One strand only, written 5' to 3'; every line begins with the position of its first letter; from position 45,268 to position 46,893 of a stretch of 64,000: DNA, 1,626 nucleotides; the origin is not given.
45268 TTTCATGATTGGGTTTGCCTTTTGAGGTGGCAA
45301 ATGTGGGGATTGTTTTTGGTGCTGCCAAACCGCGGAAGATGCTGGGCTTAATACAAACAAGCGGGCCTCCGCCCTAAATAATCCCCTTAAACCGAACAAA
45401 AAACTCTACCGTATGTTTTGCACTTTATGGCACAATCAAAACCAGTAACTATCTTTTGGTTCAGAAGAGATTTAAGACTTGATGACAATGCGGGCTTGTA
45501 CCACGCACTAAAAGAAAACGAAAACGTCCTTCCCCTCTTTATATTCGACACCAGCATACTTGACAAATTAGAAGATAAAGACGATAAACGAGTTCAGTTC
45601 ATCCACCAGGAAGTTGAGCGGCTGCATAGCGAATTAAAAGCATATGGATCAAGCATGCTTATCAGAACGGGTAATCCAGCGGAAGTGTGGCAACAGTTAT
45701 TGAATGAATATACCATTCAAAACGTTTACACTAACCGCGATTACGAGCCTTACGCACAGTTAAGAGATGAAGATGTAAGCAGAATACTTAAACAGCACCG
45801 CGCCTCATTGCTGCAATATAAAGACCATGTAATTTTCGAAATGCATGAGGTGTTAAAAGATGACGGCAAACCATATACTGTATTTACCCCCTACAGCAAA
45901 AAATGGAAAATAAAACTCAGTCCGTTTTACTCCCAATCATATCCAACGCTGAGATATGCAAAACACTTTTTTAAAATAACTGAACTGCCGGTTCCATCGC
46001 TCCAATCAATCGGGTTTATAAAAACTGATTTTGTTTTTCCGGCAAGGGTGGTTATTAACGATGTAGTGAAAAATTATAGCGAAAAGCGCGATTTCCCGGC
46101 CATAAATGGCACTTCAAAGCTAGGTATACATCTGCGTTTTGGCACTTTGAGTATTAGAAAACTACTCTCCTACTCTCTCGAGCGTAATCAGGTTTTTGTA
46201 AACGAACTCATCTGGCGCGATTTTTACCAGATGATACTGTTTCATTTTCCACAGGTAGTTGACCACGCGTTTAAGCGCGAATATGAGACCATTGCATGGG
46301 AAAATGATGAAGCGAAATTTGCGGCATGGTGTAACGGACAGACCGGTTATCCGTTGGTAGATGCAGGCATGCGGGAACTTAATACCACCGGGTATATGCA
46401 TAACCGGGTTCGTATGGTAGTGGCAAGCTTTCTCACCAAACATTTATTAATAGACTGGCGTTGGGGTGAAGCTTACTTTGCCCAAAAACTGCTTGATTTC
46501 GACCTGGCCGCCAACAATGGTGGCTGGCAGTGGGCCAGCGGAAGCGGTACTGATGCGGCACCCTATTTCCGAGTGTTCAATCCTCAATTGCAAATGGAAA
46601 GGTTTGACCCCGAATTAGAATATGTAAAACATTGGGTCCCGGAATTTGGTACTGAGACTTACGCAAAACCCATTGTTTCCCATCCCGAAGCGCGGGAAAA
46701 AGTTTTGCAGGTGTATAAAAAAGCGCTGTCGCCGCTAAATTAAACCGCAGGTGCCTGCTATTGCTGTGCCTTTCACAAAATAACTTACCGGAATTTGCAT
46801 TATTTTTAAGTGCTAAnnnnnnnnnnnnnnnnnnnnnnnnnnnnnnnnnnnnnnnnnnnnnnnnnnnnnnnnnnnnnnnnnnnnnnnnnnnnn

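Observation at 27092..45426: coaBC is split in its linker into separate coaC and coaB genes by an apparent ~17.7-kb inversion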

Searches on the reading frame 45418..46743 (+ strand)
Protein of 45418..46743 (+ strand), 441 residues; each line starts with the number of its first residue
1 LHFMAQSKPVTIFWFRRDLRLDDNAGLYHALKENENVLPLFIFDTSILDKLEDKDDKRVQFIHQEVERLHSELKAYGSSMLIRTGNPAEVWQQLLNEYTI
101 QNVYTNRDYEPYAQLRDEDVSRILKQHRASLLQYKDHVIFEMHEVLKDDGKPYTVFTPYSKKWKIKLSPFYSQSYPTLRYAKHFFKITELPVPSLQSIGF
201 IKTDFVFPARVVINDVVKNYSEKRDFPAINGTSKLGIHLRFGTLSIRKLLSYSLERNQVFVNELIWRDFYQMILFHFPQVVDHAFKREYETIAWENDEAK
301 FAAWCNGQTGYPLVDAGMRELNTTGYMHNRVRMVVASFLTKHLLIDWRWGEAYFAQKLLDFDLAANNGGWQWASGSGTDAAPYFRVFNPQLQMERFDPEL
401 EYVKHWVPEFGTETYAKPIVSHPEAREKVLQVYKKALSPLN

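Call 4: search_protein_families(library=pfam, proteins=[window:45418-46743:+])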
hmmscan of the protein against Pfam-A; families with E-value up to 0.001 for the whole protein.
window:45418-46743:+ (441 aa): 2 families
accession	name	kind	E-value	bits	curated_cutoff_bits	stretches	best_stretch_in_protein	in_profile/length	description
PF03441.19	FAD_binding_7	-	8.7e-74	247.8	27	1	260-410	1-153/203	FAD binding domain of DNA photolyase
PF00875.24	DNA_photolyase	-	4.8e-44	150.6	26.6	1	12-168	2-157/164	DNA photolyase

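Call 22: find_related_loci(query=window:45418-46743:+, collection=metagenome_contigs, flank=10000)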
Query window:45418-46743:+ (441 aa) in metagenome_contigs; peptide patterns used: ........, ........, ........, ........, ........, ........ (x = any residue, [..] = any of these).
600 stretches matched a pattern (row limit reached: there are more); 590 encode a relative of the query (tblastn E <= 1e-3); the best 80 are kept; 80 distinct loci.
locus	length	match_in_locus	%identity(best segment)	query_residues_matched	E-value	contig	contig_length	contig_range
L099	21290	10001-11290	63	9-437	0e+0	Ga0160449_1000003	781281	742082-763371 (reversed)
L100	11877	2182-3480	62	6-438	0e+0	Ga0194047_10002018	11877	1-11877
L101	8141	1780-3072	60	8-437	0e+0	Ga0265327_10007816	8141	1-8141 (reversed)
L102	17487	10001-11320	61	3-441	0e+0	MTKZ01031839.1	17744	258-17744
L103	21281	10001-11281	62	8-438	0e+0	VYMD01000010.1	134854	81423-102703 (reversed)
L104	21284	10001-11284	62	7-438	0e+0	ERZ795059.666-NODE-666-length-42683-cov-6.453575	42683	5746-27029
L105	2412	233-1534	61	7-440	0e+0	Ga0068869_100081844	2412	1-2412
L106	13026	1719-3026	61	3-437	0e+0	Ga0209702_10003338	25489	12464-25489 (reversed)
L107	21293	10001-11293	63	10-438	0e+0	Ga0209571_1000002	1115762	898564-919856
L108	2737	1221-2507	61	10-437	0e+0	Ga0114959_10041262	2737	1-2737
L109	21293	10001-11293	60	8-438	0e+0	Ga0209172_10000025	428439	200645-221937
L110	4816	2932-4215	61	10-437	0e+0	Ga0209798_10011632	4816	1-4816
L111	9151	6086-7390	61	4-437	0e+0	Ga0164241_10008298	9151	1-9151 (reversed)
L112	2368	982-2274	62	8-437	0e+0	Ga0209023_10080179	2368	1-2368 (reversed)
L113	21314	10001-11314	59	4-441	0e+0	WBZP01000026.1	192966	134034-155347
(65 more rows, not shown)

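Call 36: find_homologous_proteins(query=window:45427-46743:+)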
Query window:45427-46743:+ (438 aa): 8000 proteins with E <= 0.001 among 8000 candidates; the best 120 are listed.
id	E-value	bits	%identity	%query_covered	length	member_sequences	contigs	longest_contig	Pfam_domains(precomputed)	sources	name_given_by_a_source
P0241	0.0e+0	1017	100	100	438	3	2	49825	PF00875.25,PF03441.20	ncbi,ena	-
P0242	5.3e-251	851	82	99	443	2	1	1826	PF00875.25,PF03441.20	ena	-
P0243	5.7e-251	851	82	100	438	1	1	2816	PF00875.25,PF03441.20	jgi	-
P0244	1.4e-250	850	81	100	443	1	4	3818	PF00875.25,PF03441.20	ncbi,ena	-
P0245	6.5e-250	848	80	100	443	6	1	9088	PF00875.25,PF03441.20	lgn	-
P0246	5.0e-247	838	80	99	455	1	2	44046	PF00875.25,PF03441.20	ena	-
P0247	7.7e-247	837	80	99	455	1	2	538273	PF00875.25,PF03441.20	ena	-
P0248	1.0e-246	837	81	100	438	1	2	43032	PF00875.25,PF03441.20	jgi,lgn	-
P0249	4.1e-242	822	78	100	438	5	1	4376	PF00875.25,PF03441.20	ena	-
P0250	2.3e-238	810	78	100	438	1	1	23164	PF00875.25,PF03441.20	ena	-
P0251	1.4e-232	790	76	99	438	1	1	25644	PF00875.25,PF03441.20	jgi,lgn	-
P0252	4.5e-225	766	73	99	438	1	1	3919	PF00875.25,PF03441.20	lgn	-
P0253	1.5e-223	761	72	99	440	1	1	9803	PF00875.25,PF03441.20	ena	-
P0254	1.1e-221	754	72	99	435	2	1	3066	PF00875.25,PF03441.20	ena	-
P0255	1.0e-218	745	72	99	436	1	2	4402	PF00875.25,PF03441.20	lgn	-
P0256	1.8e-218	744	71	99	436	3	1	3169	PF00875.25,PF03441.20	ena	-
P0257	1.2e-217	741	72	99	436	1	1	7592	PF00875.25,PF03441.20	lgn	-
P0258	1.5e-217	741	70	98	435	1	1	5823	PF00875.25,PF03441.20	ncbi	ncbi:MAG: deoxyribodipyrimidine photo-lyase [Bacteroidota bacterium]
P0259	7.3e-217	739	72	99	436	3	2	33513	PF00875.25,PF03441.20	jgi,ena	-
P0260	1.3e-216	738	71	100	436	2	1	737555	PF00875.25,PF03441.20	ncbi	-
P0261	2.0e-216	737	71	99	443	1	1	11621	PF00875.25,PF03441.20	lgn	-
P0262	2.8e-216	737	72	99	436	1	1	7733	PF00875.25,PF03441.20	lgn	-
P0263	1.0e-215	735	70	98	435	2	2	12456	PF00875.25,PF03441.20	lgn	-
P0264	1.5e-215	734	72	98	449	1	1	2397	PF00875.25,PF03441.20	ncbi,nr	ncbi:MAG TPA: deoxyribodipyrimidine photo-lyase [Chitinophagales bacterium]|nr:deoxyribodipyrimidine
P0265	2.2e-215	734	70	99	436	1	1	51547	PF00875.25,PF03441.20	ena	-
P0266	3.5e-214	730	69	99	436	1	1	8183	PF00875.25,PF03441.20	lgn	-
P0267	5.1e-214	729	70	99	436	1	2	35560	PF00875.25,PF03441.20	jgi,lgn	-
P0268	1.7e-213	727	71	99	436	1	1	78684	PF00875.25,PF03441.20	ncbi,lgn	-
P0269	2.8e-213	727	69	98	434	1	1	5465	PF00875.25,PF03441.20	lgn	-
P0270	3.4e-213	727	69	99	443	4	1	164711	PF00875.25,PF03441.20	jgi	jgi:deoxyribodipyrimidine photo-lyase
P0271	9.3e-213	725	69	99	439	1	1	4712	PF00875.25,PF03441.20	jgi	jgi:deoxyribodipyrimidine photo-lyase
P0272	1.1e-212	725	71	99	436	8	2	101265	PF00875.25,PF03441.20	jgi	jgi:deoxyribodipyrimidine photo-lyase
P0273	2.3e-212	724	70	99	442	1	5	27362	PF00875.25,PF03441.20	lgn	-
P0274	5.4e-212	723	70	99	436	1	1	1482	PF00875.25,PF03441.20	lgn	-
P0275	7.6e-212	722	70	99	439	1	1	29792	PF00875.25,PF03441.20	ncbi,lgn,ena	-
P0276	8.4e-212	722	70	100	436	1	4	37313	PF00875.25,PF03441.20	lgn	-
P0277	3.4e-211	720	69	99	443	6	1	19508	PF00875.25,PF03441.20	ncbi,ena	-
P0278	4.5e-211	720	71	99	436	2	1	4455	PF00875.25,PF03441.20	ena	-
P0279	5.5e-211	719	69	99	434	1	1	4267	PF00875.25,PF03441.20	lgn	-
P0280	7.1e-211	719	70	98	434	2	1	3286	PF00875.25,PF03441.20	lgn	-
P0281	1.5e-210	718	68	99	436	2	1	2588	PF00875.25,PF03441.20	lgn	-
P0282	2.7e-210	717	69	99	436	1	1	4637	PF00875.25,PF03441.20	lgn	-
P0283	1.6e-209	714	68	99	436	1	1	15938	PF00875.25,PF03441.20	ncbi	-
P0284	1.7e-209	714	69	99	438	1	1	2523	PF00875.25,PF03441.20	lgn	-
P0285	3.7e-209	713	68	99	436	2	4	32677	PF00875.25,PF03441.20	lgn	-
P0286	3.9e-209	713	70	97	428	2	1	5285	PF00875.25,PF03441.20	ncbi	-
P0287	1.4e-208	711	69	100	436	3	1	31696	PF00875.25,PF03441.20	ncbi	ncbi:MAG: deoxyribodipyrimidine photo-lyase [Chitinophagales bacterium]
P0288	1.5e-208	711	69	99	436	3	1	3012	PF00875.25,PF03441.20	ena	-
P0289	6.6e-208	709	69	99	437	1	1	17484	PF00875.25,PF03441.20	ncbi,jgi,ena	jgi:deoxyribodipyrimidine photo-lyase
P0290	7.3e-208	709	69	99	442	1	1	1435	PF00875.25,PF03441.20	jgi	jgi:deoxyribodipyrimidine photo-lyase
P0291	1.2e-207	708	67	100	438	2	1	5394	PF00875.25,PF03441.20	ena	-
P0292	3.6e-207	707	68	99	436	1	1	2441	PF00875.25,PF03441.20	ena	-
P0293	4.2e-207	706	68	99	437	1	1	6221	PF00875.25,PF03441.20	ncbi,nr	ncbi:MAG: deoxyribodipyrimidine photolyase [Bacteroidota bacterium]|nr:deoxyribodipyrimidine photoly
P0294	6.0e-207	706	68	99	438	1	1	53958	PF00875.25,PF03441.20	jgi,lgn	-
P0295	6.2e-207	706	68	99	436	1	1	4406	PF00875.25,PF03441.20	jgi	-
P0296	2.0e-206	704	67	99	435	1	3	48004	PF00875.25,PF03441.20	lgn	-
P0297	3.0e-206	704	68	99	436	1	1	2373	PF00875.25,PF03441.20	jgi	-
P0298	8.5e-205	699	68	99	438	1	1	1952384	PF00875.25,PF03441.20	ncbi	ncbi:MAG: deoxyribodipyrimidine photo-lyase [Chitinophagales bacterium]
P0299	1.7e-204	698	67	98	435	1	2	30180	PF00875.25,PF03441.20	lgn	-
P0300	2.6e-204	697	68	99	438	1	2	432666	PF00875.25,PF03441.20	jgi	jgi:deoxyribodipyrimidine photo-lyase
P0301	3.2e-204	697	66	99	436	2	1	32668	PF00875.25,PF03441.20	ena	-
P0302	1.1e-203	695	69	98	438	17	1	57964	PF00875.25,PF03441.20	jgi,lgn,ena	jgi:deoxyribodipyrimidine photo-lyase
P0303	2.0e-203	694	68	98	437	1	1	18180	PF00875.25,PF03441.20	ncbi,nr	ncbi:MAG: deoxyribodipyrimidine photo-lyase [Chitinophagales bacterium]|nr:deoxyribodipyrimidine pho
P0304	3.3e-203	694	67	98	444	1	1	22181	PF00875.25,PF03441.20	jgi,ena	-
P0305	4.6e-203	693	66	100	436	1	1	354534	PF00875.25,PF03441.20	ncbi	-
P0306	6.4e-203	693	65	98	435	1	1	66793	PF00875.25,PF03441.20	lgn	-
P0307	8.0e-203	692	68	99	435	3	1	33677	PF00875.25,PF03441.20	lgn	-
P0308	1.5e-202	691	66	100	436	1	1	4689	PF00875.25,PF03441.20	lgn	-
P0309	1.6e-202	691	67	99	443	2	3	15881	PF00875.25,PF03441.20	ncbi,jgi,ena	jgi:deoxyribodipyrimidine photo-lyase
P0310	2.2e-202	691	67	98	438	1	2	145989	PF00875.25,PF03441.20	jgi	-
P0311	6.3e-202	689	66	99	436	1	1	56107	PF00875.25,PF03441.20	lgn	-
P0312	1.0e-201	689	66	99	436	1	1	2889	PF00875.25,PF03441.20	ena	-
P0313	1.4e-201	688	68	99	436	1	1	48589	PF00875.25,PF03441.20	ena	-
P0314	2.0e-201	688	66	100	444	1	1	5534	PF00875.25,PF03441.20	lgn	-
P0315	2.0e-201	688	66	99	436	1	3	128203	PF00875.25,PF03441.20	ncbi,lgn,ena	-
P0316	2.2e-201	688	65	99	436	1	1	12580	PF00875.25,PF03441.20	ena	-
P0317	3.2e-201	687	66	99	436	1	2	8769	PF00875.25,PF03441.20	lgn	-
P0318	3.8e-201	687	66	99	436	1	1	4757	PF00875.25,PF03441.20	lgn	-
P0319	3.8e-201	687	65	99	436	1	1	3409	PF00875.25,PF03441.20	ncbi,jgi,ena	jgi:deoxyribodipyrimidine photo-lyase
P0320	3.9e-201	687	65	98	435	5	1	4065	PF00875.25,PF03441.20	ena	-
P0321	1.5e-200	685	66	99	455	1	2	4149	PF00875.25,PF03441.20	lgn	-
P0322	1.8e-200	685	65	98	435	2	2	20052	PF00875.25,PF03441.20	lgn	-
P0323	2.6e-200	684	66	99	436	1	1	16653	PF00875.25,PF03441.20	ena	-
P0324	4.6e-200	683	65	99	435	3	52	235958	PF00875.25,PF03441.20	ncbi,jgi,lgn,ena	jgi:deoxyribodipyrimidine photo-lyase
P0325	4.9e-200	683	67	98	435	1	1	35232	PF00875.25,PF03441.20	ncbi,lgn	-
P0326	5.4e-200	683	64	98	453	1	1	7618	PF00875.25,PF03441.20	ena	-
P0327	2.7e-199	681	68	98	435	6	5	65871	PF00875.25,PF03441.20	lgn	-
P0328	2.9e-199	681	67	98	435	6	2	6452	PF00875.25,PF03441.20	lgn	-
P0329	4.1e-199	680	66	99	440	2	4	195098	PF00875.25,PF03441.20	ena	-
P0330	4.4e-199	680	67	99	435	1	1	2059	PF00875.25,PF03441.20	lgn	-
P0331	6.0e-199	680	64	98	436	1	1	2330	PF00875.25,PF03441.20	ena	-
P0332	1.5e-198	678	64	99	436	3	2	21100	PF00875.25,PF03441.20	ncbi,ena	-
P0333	2.8e-198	677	65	99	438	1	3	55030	PF00875.25,PF03441.20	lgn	-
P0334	6.9e-198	676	65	99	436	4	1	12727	PF00875.25,PF03441.20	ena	-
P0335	1.4e-197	675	65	99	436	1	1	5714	PF00875.25,PF03441.20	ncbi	-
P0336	2.0e-197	675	64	99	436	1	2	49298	PF00875.25,PF03441.20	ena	-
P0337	2.1e-197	674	66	99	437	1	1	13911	PF00875.25,PF03441.20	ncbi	-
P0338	2.1e-197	674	64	99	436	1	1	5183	PF00875.25,PF03441.20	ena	-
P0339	3.1e-197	674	67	98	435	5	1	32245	PF00875.25,PF03441.20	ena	-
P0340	3.1e-197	674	65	99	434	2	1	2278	PF00875.25,PF03441.20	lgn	-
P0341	3.4e-197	674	66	98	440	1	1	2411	PF00875.25,PF03441.20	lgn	-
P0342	3.6e-197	674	66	99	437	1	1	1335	PF00875.25,PF03441.20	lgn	-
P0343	4.0e-197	674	64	99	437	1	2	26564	PF00875.25,PF03441.20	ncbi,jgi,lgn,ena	jgi:deoxyribodipyrimidine photo-lyase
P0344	5.9e-197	673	64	98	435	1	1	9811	PF00875.25,PF03441.20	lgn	-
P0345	6.0e-197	673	66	99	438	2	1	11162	PF00875.25,PF03441.20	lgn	-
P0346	7.1e-197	673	65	98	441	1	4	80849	PF00875.25,PF03441.20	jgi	jgi:deoxyribodipyrimidine photo-lyase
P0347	8.0e-197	673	65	98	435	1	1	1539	PF00875.25,PF03441.20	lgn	-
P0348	1.0e-196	672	64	99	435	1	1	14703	PF00875.25,PF03441.20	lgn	-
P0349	1.3e-196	672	66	99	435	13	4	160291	PF00875.25,PF03441.20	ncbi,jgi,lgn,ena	ncbi:MAG: deoxyribodipyrimidine photo-lyase [Chitinophagales bacterium]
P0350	1.4e-196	672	65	99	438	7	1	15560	PF00875.25,PF03441.20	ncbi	-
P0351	1.4e-196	672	64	98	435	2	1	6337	PF00875.25,PF03441.20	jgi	jgi:deoxyribodipyrimidine photo-lyase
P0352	1.4e-196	672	65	98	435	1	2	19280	PF00875.25,PF03441.20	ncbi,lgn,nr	ncbi:MAG: DNA photolyase family protein [Chitinophagales bacterium]|nr:DNA photolyase family protein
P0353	2.1e-196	671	66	99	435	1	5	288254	PF00875.25,PF03441.20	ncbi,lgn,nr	ncbi:MAG: deoxyribodipyrimidine photo-lyase [Chitinophagales bacterium]|nr:deoxyribodipyrimidine pho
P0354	2.5e-196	671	65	99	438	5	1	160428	PF00875.25,PF03441.20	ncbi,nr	ncbi:MAG: deoxyribodipyrimidine photo-lyase [Bacteroidetes bacterium]|nr:deoxyribodipyrimidine photo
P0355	3.0e-196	671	66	99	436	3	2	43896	PF00875.25,PF03441.20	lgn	-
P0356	3.2e-196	671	67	98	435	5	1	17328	PF00875.25,PF03441.20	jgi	jgi:deoxyribodipyrimidine photo-lyase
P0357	3.8e-196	670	65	98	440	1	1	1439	PF00875.25,PF03441.20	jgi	-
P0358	4.1e-196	670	63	99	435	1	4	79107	PF00875.25,PF03441.20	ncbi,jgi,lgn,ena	jgi:deoxyribodipyrimidine photo-lyase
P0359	4.4e-196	670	65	98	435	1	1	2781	PF00875.25,PF03441.20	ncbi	-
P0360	4.5e-196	670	64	99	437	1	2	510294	PF00875.25,PF03441.20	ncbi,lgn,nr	ncbi:MAG: deoxyribodipyrimidine photo-lyase [Chitinophagales bacterium]|nr:deoxyribodipyrimidine pho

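Call 37: find_encoding_contigs(protein=P0247, flank=10000, max_places=3)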
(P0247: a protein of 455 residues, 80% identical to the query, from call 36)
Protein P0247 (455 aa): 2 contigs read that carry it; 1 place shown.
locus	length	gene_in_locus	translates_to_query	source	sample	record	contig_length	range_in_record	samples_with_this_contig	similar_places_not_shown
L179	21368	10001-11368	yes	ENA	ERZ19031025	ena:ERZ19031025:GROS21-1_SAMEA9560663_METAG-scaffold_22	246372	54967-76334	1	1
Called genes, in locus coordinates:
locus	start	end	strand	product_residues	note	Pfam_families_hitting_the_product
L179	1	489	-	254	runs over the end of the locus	PF08543:Phos_pyr_kin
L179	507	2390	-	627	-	PF13667:ThiC-associated, PF01964:ThiC_Rad_SAM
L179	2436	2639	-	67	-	PF02597:ThiS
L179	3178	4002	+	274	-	-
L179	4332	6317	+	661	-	PF24575:TPR_Slam (faint), PF13428:TPR_14 (faint), PF23914:TPR_CcmH_CycH (weak), PF14559:TPR_19 (weak)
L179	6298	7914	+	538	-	PF13641:Glyco_tranf_2_3, PF00535:Glycos_transf_2, PF13506:Glyco_transf_21, PF13632:Glyco_trans_2_3, PF03552:Cellulose_synt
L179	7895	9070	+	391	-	PF02156:Glyco_hydro_26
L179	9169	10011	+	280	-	PF04116:FA_hydroxylase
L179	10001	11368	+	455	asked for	PF00875:DNA_photolyase, PF03441:FAD_binding_7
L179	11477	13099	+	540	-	PF18962:Por_Secre_tail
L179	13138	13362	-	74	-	PF01638:HxlR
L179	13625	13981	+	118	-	PF07291:MauE (weak), PF13564:DoxX_2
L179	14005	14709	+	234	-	PF01323:DSBA, PF13462:Thioredoxin_4 (faint)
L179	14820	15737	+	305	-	PF01734:Patatin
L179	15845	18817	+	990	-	PF13431:TPR_17 (faint), PF00515:TPR_1 (faint), PF07719:TPR_2 (faint), PF13181:TPR_8 (faint), PF13414:TPR_11 (faint), PF13424:TPR_12 (faint), PF13428:TPR_14 (faint), PF14559:TPR_19 (faint), +1 more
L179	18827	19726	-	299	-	PF02016:Peptidase_S66, PF17676:Peptidase_S66C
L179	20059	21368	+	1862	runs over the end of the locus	PF00801:PKD (faint), PF07679:I-set (faint), PF19081:Ig_7 (faint), PF20236:DUF6593 (faint), PF24312:Ig-like_POM152 (faint), PF13927:Ig_3 (weak), PF18962:Por_Secre_tail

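Call 38: find_encoding_contigs(protein=P0248, flank=10000, max_places=2)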
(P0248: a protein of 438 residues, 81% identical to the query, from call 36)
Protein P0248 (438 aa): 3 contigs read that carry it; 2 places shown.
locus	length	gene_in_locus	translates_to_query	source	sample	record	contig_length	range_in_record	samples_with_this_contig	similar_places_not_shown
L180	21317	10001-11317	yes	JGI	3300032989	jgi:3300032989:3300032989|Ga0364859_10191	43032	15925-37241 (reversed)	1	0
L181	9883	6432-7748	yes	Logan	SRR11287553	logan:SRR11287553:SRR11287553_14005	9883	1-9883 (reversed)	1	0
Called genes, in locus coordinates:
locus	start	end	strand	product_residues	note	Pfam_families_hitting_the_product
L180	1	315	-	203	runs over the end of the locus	PF02581:TMP-TENI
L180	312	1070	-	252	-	PF08543:Phos_pyr_kin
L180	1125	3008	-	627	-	PF13667:ThiC-associated, PF01964:ThiC_Rad_SAM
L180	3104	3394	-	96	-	PF02597:ThiS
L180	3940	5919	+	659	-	PF13428:TPR_14 (faint), PF23914:TPR_CcmH_CycH (faint), PF14559:TPR_19 (weak)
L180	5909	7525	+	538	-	PF13641:Glyco_tranf_2_3, PF13506:Glyco_transf_21, PF00535:Glycos_transf_2, PF13632:Glyco_trans_2_3, PF03552:Cellulose_synt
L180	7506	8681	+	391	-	PF02156:Glyco_hydro_26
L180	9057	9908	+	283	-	PF04116:FA_hydroxylase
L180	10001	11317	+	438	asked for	PF00875:DNA_photolyase, PF03441:FAD_binding_7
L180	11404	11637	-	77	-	-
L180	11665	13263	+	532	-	PF18962:Por_Secre_tail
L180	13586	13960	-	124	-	PF01638:HxlR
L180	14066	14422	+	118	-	PF07291:MauE (weak), PF13564:DoxX_2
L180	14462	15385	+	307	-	PF01734:Patatin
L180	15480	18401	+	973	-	PF13432:TPR_16 (faint), PF00515:TPR_1 (faint), PF07719:TPR_2 (faint), PF13174:TPR_6 (faint), PF13181:TPR_8 (faint), PF13374:TPR_10 (faint), PF13414:TPR_11 (faint), PF13424:TPR_12 (faint), +4 more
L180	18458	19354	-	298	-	PF02016:Peptidase_S66, PF17676:Peptidase_S66C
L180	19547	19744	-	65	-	-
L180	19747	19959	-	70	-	-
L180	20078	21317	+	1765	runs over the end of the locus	PF07679:I-set (weak), PF13927:Ig_3 (weak), PF18962:Por_Secre_tail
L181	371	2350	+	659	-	PF13428:TPR_14 (faint), PF23914:TPR_CcmH_CycH (faint), PF14559:TPR_19 (weak)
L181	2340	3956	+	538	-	PF13641:Glyco_tranf_2_3, PF13506:Glyco_transf_21, PF00535:Glycos_transf_2, PF13632:Glyco_trans_2_3, PF03552:Cellulose_synt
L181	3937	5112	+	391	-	PF02156:Glyco_hydro_26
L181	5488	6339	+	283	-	PF04116:FA_hydroxylase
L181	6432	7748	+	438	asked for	PF00875:DNA_photolyase, PF03441:FAD_binding_7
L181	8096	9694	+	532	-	PF18962:Por_Secre_tail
